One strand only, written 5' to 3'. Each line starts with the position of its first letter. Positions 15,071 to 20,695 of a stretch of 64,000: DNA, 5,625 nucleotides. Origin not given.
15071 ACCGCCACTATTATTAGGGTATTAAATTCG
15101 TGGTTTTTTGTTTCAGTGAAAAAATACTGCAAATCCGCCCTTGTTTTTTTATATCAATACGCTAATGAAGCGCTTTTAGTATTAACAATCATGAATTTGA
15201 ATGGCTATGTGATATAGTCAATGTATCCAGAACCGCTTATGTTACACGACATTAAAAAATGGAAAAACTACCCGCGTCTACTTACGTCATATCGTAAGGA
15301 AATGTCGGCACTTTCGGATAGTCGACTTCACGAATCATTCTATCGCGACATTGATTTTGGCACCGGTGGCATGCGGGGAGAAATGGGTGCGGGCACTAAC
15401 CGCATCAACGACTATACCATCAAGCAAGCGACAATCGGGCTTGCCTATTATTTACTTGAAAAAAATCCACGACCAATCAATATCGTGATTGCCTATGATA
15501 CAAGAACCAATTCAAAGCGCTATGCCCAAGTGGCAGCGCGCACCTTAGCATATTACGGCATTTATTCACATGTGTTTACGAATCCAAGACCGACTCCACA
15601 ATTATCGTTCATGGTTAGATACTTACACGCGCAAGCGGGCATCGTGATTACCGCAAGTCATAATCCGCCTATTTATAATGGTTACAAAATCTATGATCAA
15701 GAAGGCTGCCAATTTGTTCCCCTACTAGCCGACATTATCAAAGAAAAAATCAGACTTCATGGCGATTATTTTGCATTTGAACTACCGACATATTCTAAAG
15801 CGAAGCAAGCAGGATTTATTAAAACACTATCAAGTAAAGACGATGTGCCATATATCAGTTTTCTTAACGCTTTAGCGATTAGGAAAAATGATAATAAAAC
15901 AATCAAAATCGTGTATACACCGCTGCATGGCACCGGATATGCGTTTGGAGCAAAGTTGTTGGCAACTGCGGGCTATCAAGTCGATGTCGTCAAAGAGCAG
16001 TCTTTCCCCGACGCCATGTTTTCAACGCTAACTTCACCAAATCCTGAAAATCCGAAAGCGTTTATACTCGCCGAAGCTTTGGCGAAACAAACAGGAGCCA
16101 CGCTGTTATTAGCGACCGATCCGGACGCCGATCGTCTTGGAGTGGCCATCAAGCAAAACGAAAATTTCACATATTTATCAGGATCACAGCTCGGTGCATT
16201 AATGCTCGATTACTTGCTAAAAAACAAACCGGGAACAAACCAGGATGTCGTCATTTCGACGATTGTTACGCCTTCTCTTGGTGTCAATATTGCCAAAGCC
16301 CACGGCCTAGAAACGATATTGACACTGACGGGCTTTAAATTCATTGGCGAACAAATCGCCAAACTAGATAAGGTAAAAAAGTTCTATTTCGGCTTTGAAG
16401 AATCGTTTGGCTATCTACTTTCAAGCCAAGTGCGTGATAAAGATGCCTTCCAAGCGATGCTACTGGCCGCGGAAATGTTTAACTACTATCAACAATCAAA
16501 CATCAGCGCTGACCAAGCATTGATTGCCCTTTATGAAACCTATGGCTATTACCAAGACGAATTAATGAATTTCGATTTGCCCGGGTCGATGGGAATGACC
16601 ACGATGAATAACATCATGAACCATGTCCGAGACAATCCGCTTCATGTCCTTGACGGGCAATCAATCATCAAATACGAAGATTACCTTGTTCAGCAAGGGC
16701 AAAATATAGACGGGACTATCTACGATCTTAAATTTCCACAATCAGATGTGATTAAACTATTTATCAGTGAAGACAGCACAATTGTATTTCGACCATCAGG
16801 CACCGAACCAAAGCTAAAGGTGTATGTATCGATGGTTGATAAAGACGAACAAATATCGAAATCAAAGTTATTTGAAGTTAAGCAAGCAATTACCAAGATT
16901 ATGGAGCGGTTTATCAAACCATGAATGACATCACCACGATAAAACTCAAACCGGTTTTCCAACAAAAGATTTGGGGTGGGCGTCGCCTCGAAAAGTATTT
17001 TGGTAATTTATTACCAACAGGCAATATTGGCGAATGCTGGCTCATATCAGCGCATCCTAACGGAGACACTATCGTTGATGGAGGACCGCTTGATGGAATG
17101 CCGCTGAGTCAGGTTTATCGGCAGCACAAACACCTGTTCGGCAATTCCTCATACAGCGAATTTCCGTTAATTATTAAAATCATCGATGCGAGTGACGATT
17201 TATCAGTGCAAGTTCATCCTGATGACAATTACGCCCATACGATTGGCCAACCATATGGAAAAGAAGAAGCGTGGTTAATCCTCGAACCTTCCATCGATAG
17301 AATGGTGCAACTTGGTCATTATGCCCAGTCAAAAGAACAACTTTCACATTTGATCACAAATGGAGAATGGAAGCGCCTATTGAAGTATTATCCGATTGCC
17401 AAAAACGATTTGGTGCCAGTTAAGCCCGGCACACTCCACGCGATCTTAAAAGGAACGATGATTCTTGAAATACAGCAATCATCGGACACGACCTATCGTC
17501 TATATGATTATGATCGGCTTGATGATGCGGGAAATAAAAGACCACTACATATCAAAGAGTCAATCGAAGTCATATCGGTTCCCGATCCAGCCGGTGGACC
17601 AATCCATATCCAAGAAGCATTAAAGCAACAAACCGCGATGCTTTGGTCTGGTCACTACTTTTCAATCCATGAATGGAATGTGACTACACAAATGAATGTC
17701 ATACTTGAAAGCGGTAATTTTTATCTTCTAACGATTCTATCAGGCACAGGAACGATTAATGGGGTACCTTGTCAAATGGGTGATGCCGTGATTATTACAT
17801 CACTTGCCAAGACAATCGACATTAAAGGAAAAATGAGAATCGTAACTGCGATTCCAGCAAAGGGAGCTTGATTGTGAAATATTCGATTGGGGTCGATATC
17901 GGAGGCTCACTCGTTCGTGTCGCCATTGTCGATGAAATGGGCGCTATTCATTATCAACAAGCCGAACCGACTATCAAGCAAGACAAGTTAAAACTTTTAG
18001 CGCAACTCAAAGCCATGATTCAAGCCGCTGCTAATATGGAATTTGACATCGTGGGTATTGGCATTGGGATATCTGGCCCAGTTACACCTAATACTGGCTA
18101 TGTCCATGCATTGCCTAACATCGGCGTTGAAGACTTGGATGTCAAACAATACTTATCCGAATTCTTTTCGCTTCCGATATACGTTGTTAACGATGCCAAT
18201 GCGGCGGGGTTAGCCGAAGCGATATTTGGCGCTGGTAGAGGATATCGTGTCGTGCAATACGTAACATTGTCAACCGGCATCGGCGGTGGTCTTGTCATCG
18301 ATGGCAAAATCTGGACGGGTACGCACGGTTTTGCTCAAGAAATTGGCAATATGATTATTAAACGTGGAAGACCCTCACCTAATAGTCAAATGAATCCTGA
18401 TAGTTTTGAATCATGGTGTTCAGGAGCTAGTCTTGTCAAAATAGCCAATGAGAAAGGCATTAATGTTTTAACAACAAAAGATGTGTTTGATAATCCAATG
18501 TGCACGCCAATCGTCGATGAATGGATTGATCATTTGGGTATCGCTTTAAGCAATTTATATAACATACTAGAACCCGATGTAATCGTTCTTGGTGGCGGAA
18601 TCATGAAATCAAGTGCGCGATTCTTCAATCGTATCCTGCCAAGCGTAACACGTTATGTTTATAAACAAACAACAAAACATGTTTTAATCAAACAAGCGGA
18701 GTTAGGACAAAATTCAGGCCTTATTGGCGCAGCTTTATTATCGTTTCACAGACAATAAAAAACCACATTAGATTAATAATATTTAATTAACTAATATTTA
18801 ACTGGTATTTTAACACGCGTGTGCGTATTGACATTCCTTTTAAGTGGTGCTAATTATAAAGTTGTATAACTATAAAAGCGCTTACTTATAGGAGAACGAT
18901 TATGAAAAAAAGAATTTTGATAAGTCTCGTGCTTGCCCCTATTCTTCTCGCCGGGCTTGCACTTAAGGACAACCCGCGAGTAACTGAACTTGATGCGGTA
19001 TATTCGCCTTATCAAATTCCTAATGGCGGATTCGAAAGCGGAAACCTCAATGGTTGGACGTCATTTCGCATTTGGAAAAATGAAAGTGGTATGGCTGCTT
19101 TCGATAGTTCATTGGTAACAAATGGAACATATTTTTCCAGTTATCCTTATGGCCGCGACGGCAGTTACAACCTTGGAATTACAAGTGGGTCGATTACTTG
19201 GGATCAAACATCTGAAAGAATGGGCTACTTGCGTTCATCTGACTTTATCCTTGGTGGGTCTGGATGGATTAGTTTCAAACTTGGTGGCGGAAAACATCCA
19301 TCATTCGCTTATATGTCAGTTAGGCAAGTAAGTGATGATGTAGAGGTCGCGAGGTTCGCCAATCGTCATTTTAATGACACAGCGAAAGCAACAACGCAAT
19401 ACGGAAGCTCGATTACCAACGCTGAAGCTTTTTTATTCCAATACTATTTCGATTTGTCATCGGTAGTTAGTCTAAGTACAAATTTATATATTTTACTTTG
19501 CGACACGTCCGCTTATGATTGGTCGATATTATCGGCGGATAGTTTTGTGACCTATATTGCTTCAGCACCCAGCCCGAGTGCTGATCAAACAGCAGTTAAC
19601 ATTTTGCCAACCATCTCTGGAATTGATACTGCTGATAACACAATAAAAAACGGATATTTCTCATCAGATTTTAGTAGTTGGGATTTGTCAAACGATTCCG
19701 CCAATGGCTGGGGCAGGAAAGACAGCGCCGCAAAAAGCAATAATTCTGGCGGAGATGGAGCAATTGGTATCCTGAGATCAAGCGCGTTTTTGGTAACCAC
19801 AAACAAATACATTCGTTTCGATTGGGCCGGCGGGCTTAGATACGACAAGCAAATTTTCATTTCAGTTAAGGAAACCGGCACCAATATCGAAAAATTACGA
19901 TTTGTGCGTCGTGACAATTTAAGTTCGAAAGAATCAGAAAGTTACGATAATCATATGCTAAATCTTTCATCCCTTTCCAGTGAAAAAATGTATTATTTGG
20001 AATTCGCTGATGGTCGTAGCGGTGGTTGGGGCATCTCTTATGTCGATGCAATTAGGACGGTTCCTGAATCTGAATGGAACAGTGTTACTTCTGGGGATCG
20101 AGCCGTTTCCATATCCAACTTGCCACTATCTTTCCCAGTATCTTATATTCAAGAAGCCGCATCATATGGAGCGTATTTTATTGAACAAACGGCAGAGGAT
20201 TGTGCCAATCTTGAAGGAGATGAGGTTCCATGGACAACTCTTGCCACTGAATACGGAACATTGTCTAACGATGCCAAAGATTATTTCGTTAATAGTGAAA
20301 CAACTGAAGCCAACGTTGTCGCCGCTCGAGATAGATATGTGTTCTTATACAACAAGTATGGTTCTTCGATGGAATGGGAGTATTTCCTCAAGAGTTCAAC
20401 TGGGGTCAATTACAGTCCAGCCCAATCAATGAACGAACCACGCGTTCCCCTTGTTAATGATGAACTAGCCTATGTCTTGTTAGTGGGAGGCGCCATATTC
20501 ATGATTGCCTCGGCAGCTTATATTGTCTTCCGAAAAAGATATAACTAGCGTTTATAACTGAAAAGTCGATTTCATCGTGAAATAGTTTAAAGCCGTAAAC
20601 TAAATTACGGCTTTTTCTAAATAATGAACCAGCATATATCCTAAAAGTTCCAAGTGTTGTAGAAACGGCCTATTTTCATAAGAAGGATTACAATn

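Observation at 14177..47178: ~32-kb mannoside/phosphomannan (or N-glycan) utilisation locus, PUL-like, in a Gram-positive/wall-less-type genome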

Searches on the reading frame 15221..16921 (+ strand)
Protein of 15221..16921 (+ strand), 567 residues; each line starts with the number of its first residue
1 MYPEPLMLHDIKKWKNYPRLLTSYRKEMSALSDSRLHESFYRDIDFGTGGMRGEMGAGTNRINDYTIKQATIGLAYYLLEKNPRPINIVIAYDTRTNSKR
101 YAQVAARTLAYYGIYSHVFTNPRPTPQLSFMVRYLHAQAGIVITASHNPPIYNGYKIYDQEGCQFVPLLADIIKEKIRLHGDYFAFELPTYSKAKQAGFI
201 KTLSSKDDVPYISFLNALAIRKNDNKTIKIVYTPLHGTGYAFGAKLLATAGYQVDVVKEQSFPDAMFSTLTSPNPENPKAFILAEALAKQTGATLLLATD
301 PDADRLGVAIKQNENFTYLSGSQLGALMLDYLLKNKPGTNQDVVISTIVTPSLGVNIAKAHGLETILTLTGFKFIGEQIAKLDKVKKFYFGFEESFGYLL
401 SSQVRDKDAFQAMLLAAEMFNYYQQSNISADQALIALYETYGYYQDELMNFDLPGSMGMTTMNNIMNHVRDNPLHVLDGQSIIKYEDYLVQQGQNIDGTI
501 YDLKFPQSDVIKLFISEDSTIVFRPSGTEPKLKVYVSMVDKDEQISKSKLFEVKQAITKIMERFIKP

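Call 3: search_protein_families(library=pfam, proteins=[window:15221-16921:+], max_evalue=0.001)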
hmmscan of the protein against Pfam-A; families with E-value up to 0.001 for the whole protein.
window:15221-16921:+ (567 aa): 4 families
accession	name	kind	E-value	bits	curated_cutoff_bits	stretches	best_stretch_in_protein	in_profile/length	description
PF02878.22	PGM_PMM_I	-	2.6e-34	118.3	22.5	1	45-177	3-131/138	Phosphoglucomutase/phosphomannomutase, alpha/beta/alpha domain I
PF02879.22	PGM_PMM_II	-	5.1e-23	82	29.3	1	211-309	3-99/103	Phosphoglucomutase/phosphomannomutase, alpha/beta/alpha domain II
PF02880.22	PGM_PMM_III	-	4.2e-18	66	20.7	1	321-437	2-111/115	Phosphoglucomutase/phosphomannomutase, alpha/beta/alpha domain III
PF00408.26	PGM_PMM_IV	-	0.00024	21.5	23.1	1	517-541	31-55/68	Phosphoglucomutase/phosphomannomutase, C-terminal domain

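Call 82: search_protein_families(library=ncbifam, proteins=[window:15221-16921:+], max_evalue=0.00001)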
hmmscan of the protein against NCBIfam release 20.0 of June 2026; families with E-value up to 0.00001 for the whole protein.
window:15221-16921:+ (567 aa): 7 families
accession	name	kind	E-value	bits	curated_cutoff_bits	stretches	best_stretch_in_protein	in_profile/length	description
TIGR03990.1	Arch_GlmM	equivalog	1.9e-45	155.6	439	1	46-483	4-404/444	phosphoglucosamine mutase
TIGR01455.1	glmM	equivalog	4.8e-27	94.7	447.55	1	46-420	1-350/442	phosphoglucosamine mutase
NF005737.0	PRK07564.1-1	equivalog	5.8e-16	58.2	378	1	87-559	52-522/543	alpha-D-glucose phosphate-specific phosphoglucomutase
NF007088.0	PRK09542.1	equivalog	6.3e-16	58.4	618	1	71-479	32-408/456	phosphomannomutase/phosphoglucomutase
NF046027.1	PhglucPhmanMutPgmG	equivalog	8.5e-14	51.1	600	1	73-379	32-313/460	phosphoglucomutase/phosphomannomutase PgmG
TIGR01132.1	pgm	equivalog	5.4e-13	48.2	778.05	1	41-429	37-433/546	phosphoglucomutase (alpha-D-glucose-1,6-bisphosphate-dependent)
NF011943.0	PRK15414.1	subfamily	1.7e-10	40.5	801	1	72-385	28-324/456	phosphomannomutase CpsG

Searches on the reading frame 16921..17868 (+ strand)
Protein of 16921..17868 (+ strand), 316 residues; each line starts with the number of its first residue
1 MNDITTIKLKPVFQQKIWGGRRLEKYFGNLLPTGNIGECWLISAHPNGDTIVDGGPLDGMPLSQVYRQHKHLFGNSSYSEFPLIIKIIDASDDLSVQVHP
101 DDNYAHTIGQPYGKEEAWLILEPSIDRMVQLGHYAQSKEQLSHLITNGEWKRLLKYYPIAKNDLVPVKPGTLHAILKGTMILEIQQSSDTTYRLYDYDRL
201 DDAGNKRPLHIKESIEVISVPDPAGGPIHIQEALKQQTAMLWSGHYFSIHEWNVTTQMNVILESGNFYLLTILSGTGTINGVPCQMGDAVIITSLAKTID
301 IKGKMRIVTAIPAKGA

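Call 3: search_protein_families(library=pfam, proteins=[window:16921-17868:+], max_evalue=0.001)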
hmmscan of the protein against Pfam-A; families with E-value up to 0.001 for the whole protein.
window:16921-17868:+ (316 aa): 2 families
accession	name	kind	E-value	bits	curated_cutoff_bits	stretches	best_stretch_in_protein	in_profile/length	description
PF20511.4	PMI_typeI_cat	-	4.3e-19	69.5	22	1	7-107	2-109/143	Phosphomannose isomerase type I, catalytic domain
PF21621.3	MPI_cupin_dom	-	2.4e-06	27.9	27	1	244-310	8-77/79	Mannose-6-phosphate isomerase, cupin domain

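Call 82: search_protein_families(library=ncbifam, proteins=[window:16921-17868:+], max_evalue=0.00001)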
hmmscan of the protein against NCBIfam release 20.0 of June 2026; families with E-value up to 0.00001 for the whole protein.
window:16921-17868:+ (316 aa): 1 family
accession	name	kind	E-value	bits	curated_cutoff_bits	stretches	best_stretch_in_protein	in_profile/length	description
TIGR00218.1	manA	equivalog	8.2e-44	150.2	116.2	2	8-105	3-104/359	mannose-6-phosphate isomerase, class I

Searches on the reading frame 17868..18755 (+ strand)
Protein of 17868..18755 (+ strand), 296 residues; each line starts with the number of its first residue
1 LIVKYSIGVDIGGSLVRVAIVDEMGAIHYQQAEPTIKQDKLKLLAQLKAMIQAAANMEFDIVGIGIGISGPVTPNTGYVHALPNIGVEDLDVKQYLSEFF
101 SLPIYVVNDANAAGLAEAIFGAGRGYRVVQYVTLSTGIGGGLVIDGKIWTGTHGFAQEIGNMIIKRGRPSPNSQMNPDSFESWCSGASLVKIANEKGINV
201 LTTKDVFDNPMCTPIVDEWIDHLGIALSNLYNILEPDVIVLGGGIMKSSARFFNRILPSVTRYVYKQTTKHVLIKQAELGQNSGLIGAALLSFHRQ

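Call 3: search_protein_families(library=pfam, proteins=[window:17868-18755:+], max_evalue=0.001)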
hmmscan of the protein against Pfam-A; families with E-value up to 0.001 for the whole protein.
window:17868-18755:+ (296 aa): 1 family
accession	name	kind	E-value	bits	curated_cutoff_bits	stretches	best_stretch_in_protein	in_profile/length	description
PF00480.26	ROK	-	2.2e-56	192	22.9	1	7-291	2-290/294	ROK family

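Call 82: search_protein_families(library=ncbifam, proteins=[window:17868-18755:+], max_evalue=0.00001)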
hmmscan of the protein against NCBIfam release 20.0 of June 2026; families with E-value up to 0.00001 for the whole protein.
window:17868-18755:+ (296 aa): 13 families
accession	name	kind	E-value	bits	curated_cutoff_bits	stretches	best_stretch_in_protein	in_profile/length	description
TIGR00744.1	ROK_glcA_fam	subfamily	1.8e-48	165.4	260.35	1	7-291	1-307/318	ROK family glucokinase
NF007251.0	PRK09698.1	equivalog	5.6e-40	137.5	253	1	4-292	6-296/304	allose kinase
NF007108.0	PRK09557.1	equivalog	9.5e-36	123.6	443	1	6-291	3-299/303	fructokinase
NF009835.0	PRK13310.1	equivalog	2.7e-29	102.4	380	2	8-163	4-159/303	N-acetylglucosamine kinase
NF045551.1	GK_Pyrobac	equivalog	1.5e-28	100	500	1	7-294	3-282/294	ATP-dependent glucokinase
NF042998.1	bglucokin_BglK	equivalog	3.8e-27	95.3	550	1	9-289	6-282/291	beta-glucoside kinase BglK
NF003461.0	PRK05082.1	subfamily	1.5e-25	90.2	283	1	7-292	4-286/291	N-acetylmannosamine kinase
NF047937.1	TransRegNagC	equivalog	4.4e-25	88.7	650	1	6-164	81-243/399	DNA-binding transcriptional regulator NagC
NF049930.1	TransRegMlc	equivalog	4.9e-24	85.4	530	1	19-291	108-389/405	sugar metabolism global transcriptional regulator Mlc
NF047821.1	NactlManKinNanK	equivalog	1.3e-22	80.7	450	1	7-292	4-286/288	N-acetylmannosamine kinase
NF045942.1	PolPhglucPhase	equivalog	2.2e-22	80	250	1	6-184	2-181/242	polyphosphate--glucose phosphotransferase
NF045550.1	FrctkaseScrK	equivalog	4.6e-13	49.3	400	1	8-249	7-241/293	fructokinase ScrK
NF009836.0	PRK13311.1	equivalog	8.2e-13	48.2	551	1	7-162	3-158/256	N-acetyl-D-glucosamine kinase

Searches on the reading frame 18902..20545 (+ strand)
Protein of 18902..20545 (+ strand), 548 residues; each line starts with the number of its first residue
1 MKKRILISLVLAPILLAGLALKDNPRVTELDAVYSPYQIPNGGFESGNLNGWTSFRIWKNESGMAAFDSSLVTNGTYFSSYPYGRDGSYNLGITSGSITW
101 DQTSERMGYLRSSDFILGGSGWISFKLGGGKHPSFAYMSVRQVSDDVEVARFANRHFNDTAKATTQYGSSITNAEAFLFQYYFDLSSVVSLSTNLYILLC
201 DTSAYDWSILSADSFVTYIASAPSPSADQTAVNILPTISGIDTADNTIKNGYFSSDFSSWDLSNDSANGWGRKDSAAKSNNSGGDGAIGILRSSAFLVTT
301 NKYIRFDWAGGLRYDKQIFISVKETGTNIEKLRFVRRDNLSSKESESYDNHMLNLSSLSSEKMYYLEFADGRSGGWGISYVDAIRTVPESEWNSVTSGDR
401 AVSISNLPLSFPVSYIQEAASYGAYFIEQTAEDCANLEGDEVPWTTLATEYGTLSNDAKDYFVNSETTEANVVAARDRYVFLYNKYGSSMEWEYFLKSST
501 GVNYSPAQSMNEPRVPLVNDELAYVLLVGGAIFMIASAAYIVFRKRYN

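Call 3: search_protein_families(library=pfam, proteins=[window:18902-20545:+], max_evalue=0.001)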
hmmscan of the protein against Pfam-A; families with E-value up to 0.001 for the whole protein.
window:18902-20545:+ (548 aa): 0 families

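Call 12: search_protein_families(library=ncbifam, proteins=[window:18902-20545:+], max_evalue=0.01)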
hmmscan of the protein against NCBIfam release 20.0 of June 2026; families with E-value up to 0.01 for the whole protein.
window:18902-20545:+ (548 aa): 0 families

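Call 45: search_protein_families(library=pfam, proteins=[window:18902-20545:+], max_evalue=5)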
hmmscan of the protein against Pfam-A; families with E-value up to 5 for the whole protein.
window:18902-20545:+ (548 aa): 1 family
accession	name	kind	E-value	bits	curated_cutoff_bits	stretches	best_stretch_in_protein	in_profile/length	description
PF17447.7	YkpC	-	0.43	10.9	27.7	1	1-20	4-23/42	Uncharacterized YkpC-like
